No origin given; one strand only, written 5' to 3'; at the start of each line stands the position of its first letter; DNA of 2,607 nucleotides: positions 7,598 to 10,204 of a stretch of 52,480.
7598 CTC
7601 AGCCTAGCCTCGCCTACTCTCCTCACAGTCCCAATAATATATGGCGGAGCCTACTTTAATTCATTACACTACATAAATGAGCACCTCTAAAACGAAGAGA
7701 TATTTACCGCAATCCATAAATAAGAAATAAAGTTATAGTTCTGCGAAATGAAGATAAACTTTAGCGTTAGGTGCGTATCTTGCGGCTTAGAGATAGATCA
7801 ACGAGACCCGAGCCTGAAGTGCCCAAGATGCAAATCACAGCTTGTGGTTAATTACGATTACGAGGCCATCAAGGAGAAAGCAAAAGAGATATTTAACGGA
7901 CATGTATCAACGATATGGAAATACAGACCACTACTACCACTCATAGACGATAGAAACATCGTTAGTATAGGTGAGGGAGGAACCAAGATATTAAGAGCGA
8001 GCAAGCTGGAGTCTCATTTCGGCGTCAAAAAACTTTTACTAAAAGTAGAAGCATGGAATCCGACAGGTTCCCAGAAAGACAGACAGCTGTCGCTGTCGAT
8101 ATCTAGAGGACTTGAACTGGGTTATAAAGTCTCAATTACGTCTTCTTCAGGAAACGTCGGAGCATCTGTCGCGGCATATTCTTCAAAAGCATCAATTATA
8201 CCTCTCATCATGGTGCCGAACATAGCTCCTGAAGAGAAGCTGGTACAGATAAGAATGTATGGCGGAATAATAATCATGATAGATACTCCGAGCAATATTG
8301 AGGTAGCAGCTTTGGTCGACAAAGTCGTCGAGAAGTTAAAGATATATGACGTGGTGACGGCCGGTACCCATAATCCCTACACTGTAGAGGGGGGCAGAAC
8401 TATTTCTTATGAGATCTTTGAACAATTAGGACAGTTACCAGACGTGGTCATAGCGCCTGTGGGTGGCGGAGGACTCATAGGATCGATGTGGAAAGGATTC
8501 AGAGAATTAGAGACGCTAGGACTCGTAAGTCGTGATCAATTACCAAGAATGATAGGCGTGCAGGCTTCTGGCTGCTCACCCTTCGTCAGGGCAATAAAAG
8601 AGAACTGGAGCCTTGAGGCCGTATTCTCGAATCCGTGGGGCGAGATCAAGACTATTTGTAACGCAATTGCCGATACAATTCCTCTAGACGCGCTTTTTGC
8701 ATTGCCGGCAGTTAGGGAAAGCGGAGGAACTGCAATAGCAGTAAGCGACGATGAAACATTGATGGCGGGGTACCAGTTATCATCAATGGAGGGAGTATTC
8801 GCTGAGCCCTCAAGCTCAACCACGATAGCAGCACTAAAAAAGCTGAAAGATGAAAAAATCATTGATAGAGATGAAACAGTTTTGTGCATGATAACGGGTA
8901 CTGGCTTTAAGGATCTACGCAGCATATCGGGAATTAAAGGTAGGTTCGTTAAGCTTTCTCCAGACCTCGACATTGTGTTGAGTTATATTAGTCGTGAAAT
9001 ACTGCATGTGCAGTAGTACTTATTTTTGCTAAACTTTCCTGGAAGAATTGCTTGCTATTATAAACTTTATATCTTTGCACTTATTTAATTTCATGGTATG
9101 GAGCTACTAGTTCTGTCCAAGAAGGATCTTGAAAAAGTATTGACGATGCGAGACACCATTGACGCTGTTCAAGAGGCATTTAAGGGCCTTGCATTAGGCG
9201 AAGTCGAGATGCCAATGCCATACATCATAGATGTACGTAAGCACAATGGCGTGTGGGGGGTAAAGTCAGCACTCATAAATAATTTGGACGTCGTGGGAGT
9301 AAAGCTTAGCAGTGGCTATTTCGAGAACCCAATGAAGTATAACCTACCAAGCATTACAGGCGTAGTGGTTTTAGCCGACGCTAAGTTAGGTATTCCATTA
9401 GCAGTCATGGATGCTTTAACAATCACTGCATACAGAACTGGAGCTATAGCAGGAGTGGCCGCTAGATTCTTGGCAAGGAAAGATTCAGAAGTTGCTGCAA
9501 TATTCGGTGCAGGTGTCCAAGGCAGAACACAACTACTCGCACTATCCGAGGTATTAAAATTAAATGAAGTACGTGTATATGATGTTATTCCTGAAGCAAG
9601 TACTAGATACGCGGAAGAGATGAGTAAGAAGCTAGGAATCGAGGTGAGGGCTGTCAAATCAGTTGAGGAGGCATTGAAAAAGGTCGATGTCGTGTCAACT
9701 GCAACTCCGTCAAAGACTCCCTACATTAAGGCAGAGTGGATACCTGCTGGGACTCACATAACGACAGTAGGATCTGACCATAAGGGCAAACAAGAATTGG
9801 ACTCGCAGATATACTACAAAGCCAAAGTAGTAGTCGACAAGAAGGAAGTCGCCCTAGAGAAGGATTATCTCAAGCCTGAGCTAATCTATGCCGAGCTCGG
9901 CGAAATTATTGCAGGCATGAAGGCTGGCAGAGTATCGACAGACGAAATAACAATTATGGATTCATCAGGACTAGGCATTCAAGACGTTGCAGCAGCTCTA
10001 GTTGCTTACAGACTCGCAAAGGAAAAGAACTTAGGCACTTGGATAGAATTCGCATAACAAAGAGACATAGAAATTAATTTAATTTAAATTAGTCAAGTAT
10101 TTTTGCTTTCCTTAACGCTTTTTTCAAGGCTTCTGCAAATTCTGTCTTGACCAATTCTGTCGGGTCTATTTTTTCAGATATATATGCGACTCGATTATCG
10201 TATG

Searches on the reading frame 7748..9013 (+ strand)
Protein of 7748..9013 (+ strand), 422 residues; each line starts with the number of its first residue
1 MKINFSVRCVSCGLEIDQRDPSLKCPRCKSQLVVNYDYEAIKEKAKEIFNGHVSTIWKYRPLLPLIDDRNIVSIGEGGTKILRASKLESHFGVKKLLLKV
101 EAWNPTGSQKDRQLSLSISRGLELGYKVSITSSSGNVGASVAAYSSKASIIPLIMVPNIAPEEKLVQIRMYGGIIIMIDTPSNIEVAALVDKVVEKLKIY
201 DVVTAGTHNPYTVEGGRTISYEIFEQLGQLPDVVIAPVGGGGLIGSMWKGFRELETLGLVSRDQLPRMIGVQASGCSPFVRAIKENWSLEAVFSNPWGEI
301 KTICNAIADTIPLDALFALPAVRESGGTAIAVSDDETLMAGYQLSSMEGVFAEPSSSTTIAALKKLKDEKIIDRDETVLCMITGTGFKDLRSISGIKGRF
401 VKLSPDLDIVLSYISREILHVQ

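Call 49: search_protein_families(library=pfam, proteins=[window:7748-9013:+], max_evalue=0.0001)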
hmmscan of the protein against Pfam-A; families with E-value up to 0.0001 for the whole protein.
window:7748-9013:+ (422 aa): 1 family
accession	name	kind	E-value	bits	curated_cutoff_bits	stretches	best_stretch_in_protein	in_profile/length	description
PF00291.31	PALP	-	9.8e-63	212.7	35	1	73-384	2-295/295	Pyridoxal-phosphate dependent enzyme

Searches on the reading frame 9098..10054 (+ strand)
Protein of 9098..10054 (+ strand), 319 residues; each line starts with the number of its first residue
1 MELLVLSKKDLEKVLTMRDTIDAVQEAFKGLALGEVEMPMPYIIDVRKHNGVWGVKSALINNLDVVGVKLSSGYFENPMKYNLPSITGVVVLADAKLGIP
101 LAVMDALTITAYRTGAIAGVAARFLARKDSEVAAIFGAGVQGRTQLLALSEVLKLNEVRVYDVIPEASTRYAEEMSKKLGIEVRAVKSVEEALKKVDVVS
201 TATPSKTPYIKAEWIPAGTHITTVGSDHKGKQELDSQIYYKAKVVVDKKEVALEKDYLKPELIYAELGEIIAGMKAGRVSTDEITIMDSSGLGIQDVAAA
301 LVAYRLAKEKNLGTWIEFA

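Call 49: search_protein_families(library=pfam, proteins=[window:9098-10054:+], max_evalue=0.0001)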
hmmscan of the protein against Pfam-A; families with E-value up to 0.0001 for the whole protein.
window:9098-10054:+ (319 aa): 1 family
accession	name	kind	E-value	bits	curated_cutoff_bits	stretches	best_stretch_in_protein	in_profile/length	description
PF02423.21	OCD_Mu_crystall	-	3.8e-82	276.2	24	1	4-310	4-313/314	Ornithine cyclodeaminase/mu-crystallin family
